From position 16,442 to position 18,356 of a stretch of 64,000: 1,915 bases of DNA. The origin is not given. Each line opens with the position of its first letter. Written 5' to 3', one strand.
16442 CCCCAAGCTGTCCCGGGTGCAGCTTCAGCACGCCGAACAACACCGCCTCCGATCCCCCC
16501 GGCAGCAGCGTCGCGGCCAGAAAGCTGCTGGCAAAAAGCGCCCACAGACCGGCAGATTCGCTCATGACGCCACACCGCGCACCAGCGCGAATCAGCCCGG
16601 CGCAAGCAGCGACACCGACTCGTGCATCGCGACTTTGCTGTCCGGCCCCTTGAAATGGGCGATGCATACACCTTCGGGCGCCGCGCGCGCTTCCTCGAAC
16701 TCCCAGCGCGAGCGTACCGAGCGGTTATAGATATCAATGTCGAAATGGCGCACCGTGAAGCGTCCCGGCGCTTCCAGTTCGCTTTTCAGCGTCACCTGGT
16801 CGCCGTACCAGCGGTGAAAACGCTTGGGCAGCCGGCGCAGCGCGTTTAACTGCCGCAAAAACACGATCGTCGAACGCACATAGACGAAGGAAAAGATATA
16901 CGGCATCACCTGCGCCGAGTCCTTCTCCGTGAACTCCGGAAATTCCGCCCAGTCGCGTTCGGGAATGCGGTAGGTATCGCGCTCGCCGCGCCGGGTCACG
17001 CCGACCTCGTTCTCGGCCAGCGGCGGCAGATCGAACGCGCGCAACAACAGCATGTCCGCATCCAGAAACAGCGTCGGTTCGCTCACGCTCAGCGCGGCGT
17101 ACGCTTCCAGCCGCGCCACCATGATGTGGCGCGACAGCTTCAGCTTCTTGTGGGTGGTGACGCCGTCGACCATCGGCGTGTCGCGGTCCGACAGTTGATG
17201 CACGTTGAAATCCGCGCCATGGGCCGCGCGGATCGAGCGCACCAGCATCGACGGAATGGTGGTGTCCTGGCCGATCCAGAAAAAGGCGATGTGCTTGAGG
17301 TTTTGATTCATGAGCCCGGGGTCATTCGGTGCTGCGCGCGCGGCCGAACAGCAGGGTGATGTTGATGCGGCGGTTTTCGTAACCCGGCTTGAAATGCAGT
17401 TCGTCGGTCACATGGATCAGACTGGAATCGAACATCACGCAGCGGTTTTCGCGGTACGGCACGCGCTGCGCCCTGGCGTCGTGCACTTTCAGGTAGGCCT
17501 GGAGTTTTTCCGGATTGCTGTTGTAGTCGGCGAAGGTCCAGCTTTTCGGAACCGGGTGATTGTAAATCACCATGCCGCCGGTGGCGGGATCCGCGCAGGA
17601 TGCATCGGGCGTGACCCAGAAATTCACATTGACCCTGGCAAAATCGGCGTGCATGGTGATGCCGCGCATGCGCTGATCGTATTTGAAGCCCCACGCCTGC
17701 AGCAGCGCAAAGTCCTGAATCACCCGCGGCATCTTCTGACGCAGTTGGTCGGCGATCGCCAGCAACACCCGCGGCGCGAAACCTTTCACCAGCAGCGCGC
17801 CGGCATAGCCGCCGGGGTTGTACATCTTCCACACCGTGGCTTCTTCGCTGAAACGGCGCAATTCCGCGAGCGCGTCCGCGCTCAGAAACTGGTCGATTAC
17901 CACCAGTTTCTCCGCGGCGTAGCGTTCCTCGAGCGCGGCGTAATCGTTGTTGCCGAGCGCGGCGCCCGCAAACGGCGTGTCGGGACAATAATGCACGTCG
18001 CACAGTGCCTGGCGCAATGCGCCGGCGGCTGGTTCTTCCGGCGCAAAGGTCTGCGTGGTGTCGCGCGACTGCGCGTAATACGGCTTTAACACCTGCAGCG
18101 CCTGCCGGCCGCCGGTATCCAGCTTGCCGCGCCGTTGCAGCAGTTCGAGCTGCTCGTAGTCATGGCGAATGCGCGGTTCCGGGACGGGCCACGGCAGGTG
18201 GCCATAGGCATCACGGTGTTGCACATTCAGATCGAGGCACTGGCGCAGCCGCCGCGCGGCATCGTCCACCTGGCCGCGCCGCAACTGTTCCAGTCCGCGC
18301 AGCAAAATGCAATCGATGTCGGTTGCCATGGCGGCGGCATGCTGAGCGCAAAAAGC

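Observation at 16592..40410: Accessory region enriched in TPR-tethered enzymes, glycosyltransferases and methyltransferases surrounding the porin array: a candidate protein-modification toolkit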

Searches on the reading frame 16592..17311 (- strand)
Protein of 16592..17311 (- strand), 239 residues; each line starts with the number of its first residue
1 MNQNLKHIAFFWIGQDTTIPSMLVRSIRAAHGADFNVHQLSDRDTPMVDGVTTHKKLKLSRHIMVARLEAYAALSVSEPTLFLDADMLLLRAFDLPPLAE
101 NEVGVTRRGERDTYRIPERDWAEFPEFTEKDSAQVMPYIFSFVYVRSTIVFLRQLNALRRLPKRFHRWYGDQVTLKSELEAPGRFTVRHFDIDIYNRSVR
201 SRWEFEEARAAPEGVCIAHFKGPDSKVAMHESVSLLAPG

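Call 3: search_protein_families(library=pfam, proteins=[window:16592-17311:-], max_evalue=0.01)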
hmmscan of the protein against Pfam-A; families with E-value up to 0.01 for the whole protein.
window:16592-17311:- (239 aa): 0 families

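Call 11: search_protein_families(library=ncbifam, proteins=[window:16592-17311:-], max_evalue=0.01)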
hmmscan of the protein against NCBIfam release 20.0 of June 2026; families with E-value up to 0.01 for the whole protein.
window:16592-17311:- (239 aa): 0 families

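Call 48: search_protein_families(library=pfam, proteins=[window:16592-17311:-], max_evalue=10)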
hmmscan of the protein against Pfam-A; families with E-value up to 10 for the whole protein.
window:16592-17311:- (239 aa): 1 family
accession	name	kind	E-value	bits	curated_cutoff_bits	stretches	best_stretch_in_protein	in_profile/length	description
PF23990.1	PilB3_N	-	0.22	12.1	27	1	22-48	33-59/101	PilB3-like, N-terminal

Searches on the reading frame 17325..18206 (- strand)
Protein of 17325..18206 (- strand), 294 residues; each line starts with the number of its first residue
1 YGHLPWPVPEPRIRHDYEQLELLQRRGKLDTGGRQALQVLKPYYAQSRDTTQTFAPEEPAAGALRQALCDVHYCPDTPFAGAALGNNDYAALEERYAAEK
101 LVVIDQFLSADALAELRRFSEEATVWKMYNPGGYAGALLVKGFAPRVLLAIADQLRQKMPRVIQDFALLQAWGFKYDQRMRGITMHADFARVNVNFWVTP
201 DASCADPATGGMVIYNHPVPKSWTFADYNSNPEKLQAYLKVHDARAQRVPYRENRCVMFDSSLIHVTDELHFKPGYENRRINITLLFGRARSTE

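Call 16: search_solved_structures(query=window:17325-18206:-, max_evalue=1)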
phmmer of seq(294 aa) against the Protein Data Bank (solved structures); distinct sequences matched with E-value up to 1: 0.

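Call 32: find_homologous_proteins(query=window:17325-18206:-, max_evalue=0.00001)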
Query window:17325-18206:- (294 aa): 527 proteins with E <= 0.00001 among 7194 candidates; the best 120 are listed.
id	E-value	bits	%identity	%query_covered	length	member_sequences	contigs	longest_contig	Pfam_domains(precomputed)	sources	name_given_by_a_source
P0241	4.2e-160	550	79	100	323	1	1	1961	-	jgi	jgi:hypothetical protein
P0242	5.4e-134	464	68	99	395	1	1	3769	-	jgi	jgi:hypothetical protein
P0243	6.0e-134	464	66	100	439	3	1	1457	PF07719.24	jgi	jgi:tetratricopeptide (TPR) repeat protein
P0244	9.7e-132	456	67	100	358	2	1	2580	-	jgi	jgi:hypothetical protein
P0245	1.0e-131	456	67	98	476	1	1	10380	PF07719.24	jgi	jgi:tetratricopeptide (TPR) repeat protein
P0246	9.6e-129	447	67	98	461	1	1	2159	PF13181.13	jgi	jgi:tetratricopeptide (TPR) repeat protein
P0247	6.0e-127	441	66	98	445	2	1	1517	-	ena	-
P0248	6.9e-126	437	66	98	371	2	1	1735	-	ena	-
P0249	5.0e-120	418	65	93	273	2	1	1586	-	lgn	-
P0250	1.3e-117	410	65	96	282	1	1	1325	-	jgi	jgi:hypothetical protein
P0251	2.0e-117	409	63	98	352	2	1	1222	-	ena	-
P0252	1.2e-115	404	58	100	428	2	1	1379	-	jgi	jgi:tetratricopeptide (TPR) repeat protein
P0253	2.2e-114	400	60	98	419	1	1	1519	PF13432.13,PF07719.24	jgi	jgi:tetratricopeptide (TPR) repeat protein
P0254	3.2e-112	392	58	98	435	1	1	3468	PF07719.24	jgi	jgi:tetratricopeptide (TPR) repeat protein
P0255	6.8e-112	391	65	87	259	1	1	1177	-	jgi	jgi:hypothetical protein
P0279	1.9e-79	285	62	72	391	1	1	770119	-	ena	-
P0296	5.5e-62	227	42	95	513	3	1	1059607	PF03704.24,PF13431.13,PF23914.2,PF13414.13,PF13176.13,PF13428.13,PF13374.13,PF07721.21,PF14559.13,PF24575.2,PF13371.13,PF00515.35,PF12895.14,PF13424.13,PF21033.5,PF13432.13,PF13429.13,PF13181.13,PF07719.24,PF13174.13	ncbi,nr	ncbi:tetratricopeptide repeat protein [Denitrobaculum tricleocarpae]|nr:tetratricopeptide repeat pro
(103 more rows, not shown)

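Call 36: search_solved_structures(query=A2, max_evalue=10)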
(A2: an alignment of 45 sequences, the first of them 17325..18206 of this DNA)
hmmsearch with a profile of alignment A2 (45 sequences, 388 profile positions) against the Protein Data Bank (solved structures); distinct sequences matched with E-value up to 10: 199 (the best 60 are shown).
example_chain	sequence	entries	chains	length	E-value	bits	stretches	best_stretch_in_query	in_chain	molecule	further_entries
9qhb_A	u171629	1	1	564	3.5e-61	211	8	3-87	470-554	Engineered tetratricopeptide repeat protein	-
8bu0_A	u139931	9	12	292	5.6e-34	121.4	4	3-86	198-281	Consensus tetratricopeptide repeat protein | Crystal structure of an 8-repeat consensus TPR superhelix with Zinc. | Monomer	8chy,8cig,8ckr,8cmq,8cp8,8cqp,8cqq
9qhc_A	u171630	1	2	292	4.9e-31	111.7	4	3-78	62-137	Engineered tetratricopeptide repeat protein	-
7yeh_B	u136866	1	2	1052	9.3e-28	101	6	3-78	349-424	UDP-N-acetylglucosamine--peptide N-acetylglucosaminyltransferase 110 kDa subunit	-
7yea_A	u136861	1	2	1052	9.4e-28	100.9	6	3-78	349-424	UDP-N-acetylglucosamine--peptide N-acetylglucosaminyltransferase 110 kDa subunit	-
7ntf_A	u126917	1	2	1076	1e-27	100.8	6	4-78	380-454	Isoform 1 of UDP-N-acetylglucosamine--peptide N-acetylglucosaminyltransferase 110 kDa subu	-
1w3b_A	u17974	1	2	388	3.7e-24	89.1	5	3-78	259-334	UDP-N-ACETYLGLUCOSAMINE--PEPTIDE N-ACETYLGLUCOSAMINYLTRANSFERASE 110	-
6eou_A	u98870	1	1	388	3.7e-24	89.1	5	3-78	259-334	UDP-N-acetylglucosamine--peptide N-acetylglucosaminyltransferase 110 kDa subunit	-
5nps_A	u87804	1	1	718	4.6e-17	65.8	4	3-78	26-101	UDP-N-acetylglucosamine--peptide N-acetylglucosaminyltransferase 110 kDa subunit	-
6ibo_A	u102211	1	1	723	7e-17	65.2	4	3-78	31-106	UDP-N-acetylglucosamine--peptide N-acetylglucosaminyltransferase 110 kDa subunit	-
6q4m_A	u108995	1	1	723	7e-17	65.2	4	3-78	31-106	UDP-N-acetylglucosamine--peptide N-acetylglucosaminyltransferase 110 kDa subunit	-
3pe3_A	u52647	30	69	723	7e-17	65.2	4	3-78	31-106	UDP-N-acetylglucosamine--peptide N-acetylglucosaminyltransferase 110 kDa subunit | UDP-N-ACETYLGLUCOSAMINE--PEPTIDE N-ACETYLGLUCOSAMINYL TRANSFERASE 110 KDA SUB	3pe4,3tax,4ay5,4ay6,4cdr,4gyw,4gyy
5lvv_A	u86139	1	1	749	1.2e-16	64.4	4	3-78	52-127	UDP-N-acetylglucosamine--peptide N-acetylglucosaminyltransferase 110 kDa subunit,UDP-N-ace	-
5npr_A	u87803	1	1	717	1.3e-16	64.3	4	3-78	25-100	UDP-N-acetylglucosamine--peptide N-acetylglucosaminyltransferase 110 kDa subunit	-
5hgv_A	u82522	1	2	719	1.9e-16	63.7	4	3-75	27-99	UDP-N-acetylglucosamine--peptide N-acetylglucosaminyltransferase 110 kDa subunit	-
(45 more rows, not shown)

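Call 43: predict_structure(alignment_id=A2)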
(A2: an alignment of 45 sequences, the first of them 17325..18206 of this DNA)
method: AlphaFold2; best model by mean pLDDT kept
length: 294 residues; sequences in the alignment: 45
mean_pLDDT: 93.9   pTM: 0.91
mean pLDDT of the five models: 93.9, 93.8, 93.3, 93.1, 92.8
residues with pLDDT >= 90: 247; 70-90: 41; 50-70: 5; < 50: 1
segments of 3 or more residues with pLDDT < 50: none
pLDDT, mean of each block of 10 residues (from residue 1): 83 96 98 98 94 96 97 96 98 98 98 98 94 91 95 98 96 91 91 97 90 95 88 94 96 97 92 90 94 53
secondary structure, 60 per line:
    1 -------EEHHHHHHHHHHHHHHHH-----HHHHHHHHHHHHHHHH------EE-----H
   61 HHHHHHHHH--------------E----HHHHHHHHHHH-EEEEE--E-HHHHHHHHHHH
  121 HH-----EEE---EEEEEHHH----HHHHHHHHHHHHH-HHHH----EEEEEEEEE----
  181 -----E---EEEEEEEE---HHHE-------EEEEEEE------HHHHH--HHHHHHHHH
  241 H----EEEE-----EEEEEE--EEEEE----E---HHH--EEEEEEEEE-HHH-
elements in order: H10-25 H31-46 H60-69 H89-99 E101-105 H110-122 E128-130 E134-138 H146-158 H160-163 E168-176 E190-197 E212-218 H225-229 H232-241 E246-249 E255-260 E263-267 E281-289

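Call 47: fold_search(model_id=the predicted structure, library=pdb)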
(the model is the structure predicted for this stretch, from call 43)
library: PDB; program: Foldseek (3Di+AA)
matches with E <= 10: 1649; with E <= 0.001: 509
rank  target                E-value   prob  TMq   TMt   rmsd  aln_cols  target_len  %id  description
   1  6nie_A                1.7e-08  1.00  0.52  0.61   4.4       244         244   10  BesD with Fe(II), chloride, and alpha-ketoglutarate (released 2019-10-02)
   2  6nie_C                1.8e-08  1.00  0.52  0.61   4.2       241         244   10  BesD with Fe(II), chloride, and alpha-ketoglutarate (released 2019-10-02)
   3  7u6i_A                2.7e-08  1.00  0.51  0.60   4.6       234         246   11  HalB with glycine and succinate (released 2023-03-15)
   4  7u6h_A                3.5e-08  1.00  0.49  0.55   4.3       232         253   14  HalD with ornithine and alpha-ketoglutarate (released 2023-03-15)
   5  7u6j_A                7.5e-08  1.00  0.53  0.62   3.8       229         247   10  HalB with lysine and succinate (released 2023-03-15)
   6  7u6j_B                7.5e-08  1.00  0.52  0.60   4.5       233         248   11  HalB with lysine and succinate (released 2023-03-15)
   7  9oeu_B                7.5e-08  1.00  0.50  0.57   4.3       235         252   11  HalA with lysine, succinate, chloride, and vanadium(IV)-oxo at pH 7 (released 2025-11-19)
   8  7u6h_B                8.0e-08  1.00  0.49  0.55   4.4       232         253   13  HalD with ornithine and alpha-ketoglutarate (released 2023-03-15)
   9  9oer_H                9.0e-08  1.00  0.49  0.56   4.5       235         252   11  HalA with lysine, Fe(II), chloride, and a peroxyhemiketal intermediate (released 2025-11-19)
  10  7jsd_A                9.6e-08  1.00  0.50  0.57   4.3       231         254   10  Hydroxylase homolog of BesD with Fe(II), alpha-ketoglutarate, and lysine (released 2021-08-25)
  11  5l9b_B                9.6e-08  1.00  0.44  0.58   5.4       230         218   14  HIF PROLYL HYDROXYLASE 2 (PHD2/ EGLN1) IN COMPLEX WITH 2-OXOGLUTARATE (2OG) AND HIF-1ALPHA CODD (556-574) (released 2016-08-31)
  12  9oev_C                1.5e-07  1.00  0.50  0.57   4.5       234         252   11  HalA I151N with lysine, succinate, chloride, and vanadium(IV)-oxo (released 2025-11-19)
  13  6yw4_A                1.5e-07  1.00  0.45  0.61   4.8       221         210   14  HIF prolyl hydroxylase 2 (PHD2/ EGLN1) in complex with N-oxalylglycine (NOG) and a RaPID-derived silent allosteric cyc (released 2020-12-30)
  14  6zbn_D                1.5e-07  1.00  0.44  0.61   5.5       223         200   14  HIF Prolyl Hydroxylase 2 (PHD2/EGLN1) in complex with tert-butyl 6-(5-hydroxy-4-(1H-1,2,3-triazol-1-yl)-1H-pyrazol-1-y (released 2021-04-07)
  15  4xcb_A                1.6e-07  1.00  0.47  0.52   7.0       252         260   13  Crystal Structure of HygX from Streptomyces hygroscopicus with nickel, 2-oxoglutarate, and hygromycin B bound (released 2015-08-05)
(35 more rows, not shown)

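Call 48: search_protein_families(library=pfam, proteins=[window:17325-18206:-], max_evalue=10)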
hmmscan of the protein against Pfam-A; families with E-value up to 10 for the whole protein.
window:17325-18206:- (294 aa): 1 family
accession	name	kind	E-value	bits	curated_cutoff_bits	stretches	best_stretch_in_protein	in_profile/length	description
PF20043.4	DUF6445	-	0.1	13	24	1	245-266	179-200/224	Family of unknown function (DUF6445)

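Call 55: find_encoding_contigs(protein=P0296, flank=10000, max_places=1)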
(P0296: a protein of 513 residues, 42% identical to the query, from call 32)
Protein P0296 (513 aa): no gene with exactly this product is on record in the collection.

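Call 56: find_encoding_contigs(protein=P0279, flank=10000, max_places=1)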
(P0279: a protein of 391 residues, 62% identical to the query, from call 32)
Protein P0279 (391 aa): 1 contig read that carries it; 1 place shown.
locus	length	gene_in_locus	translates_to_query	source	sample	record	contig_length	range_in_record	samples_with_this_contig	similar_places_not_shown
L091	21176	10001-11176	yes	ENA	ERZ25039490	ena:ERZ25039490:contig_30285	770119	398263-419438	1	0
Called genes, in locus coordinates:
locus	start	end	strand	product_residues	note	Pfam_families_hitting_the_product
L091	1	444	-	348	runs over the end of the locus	PF02562:PhoH, PF13245:AAA_19, PF13604:AAA_30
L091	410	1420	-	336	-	PF04055:Radical_SAM, PF01938:TRAM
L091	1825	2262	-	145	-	-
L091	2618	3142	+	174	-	PF02558:ApbA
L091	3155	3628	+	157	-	PF08546:ApbA_C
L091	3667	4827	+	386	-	PF01494:FAD_binding_3, PF05834:Lycopene_cycl (faint), PF08491:SE (weak)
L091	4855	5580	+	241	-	PF10411:DsbC_N, PF13098:Thioredoxin_2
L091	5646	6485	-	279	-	PF03562:MltA, PF06725:3D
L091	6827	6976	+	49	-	-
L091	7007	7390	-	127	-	PF04379:DUF525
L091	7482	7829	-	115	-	-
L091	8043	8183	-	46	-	-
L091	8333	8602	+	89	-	PF00834:Ribul_P_3_epim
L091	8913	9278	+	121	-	PF00702:Hydrolase, PF13419:HAD_2, PF13242:Hydrolase_like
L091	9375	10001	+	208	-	-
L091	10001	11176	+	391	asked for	-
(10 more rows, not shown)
